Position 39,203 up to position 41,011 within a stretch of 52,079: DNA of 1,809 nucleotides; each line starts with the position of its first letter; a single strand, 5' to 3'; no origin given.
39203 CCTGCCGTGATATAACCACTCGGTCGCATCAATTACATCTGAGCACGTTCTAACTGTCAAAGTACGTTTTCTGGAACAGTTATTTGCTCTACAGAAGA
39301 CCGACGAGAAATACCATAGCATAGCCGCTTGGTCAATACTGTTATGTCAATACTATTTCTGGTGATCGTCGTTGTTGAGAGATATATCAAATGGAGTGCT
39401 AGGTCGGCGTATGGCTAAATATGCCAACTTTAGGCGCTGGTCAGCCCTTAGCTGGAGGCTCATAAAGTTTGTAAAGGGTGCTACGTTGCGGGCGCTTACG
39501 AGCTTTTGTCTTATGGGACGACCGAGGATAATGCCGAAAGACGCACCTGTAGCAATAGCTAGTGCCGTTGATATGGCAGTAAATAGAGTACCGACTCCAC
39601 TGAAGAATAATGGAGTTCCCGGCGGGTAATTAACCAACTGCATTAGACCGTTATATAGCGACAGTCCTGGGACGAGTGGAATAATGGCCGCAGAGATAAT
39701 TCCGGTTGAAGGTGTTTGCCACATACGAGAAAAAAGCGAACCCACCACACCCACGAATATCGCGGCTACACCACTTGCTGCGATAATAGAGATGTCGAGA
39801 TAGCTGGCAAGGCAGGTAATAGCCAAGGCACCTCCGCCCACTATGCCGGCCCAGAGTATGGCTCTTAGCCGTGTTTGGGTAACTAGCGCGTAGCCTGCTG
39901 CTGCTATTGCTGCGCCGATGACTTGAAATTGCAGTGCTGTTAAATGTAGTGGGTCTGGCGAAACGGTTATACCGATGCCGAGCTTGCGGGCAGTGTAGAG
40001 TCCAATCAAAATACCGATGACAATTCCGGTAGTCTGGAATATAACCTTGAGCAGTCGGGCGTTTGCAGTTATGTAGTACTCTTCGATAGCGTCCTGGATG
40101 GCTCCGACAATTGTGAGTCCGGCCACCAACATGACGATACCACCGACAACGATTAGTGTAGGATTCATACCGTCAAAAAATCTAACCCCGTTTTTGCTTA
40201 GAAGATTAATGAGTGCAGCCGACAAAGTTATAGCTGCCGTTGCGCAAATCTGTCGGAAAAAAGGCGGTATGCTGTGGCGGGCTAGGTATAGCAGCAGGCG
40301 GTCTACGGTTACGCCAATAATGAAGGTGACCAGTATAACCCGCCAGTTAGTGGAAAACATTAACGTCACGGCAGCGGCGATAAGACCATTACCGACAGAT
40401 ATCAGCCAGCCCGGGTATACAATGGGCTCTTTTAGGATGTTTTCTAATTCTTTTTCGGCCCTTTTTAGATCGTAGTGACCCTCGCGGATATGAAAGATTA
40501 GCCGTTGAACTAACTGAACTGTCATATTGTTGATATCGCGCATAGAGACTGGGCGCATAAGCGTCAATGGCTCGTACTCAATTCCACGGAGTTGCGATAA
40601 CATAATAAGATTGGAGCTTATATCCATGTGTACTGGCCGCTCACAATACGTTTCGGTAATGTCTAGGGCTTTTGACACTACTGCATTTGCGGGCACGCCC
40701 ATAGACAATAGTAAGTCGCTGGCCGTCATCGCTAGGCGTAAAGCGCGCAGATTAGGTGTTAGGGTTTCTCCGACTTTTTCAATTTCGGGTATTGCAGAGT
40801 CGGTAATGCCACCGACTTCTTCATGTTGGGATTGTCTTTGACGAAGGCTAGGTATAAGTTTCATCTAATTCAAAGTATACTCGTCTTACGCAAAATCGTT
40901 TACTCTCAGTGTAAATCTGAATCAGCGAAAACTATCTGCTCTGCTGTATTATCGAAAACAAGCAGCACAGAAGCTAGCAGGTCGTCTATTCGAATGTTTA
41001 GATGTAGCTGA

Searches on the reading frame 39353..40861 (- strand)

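Call 74: search_protein_families(library=pfam, proteins=[window:39353-40861:-], max_evalue=0.001)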
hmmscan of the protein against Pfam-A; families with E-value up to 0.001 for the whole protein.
window:39353-40861:- (502 aa): 2 families
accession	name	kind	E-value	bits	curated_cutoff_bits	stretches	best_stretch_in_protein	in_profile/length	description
PF06738.18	ThrE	-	3.8e-53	180.8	26.3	2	42-289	1-239/241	Putative threonine/serine exporter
PF12821.13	ThrE_2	-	4.4e-20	72.7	27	1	313-440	1-123/129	Threonine/Serine exporter, ThrE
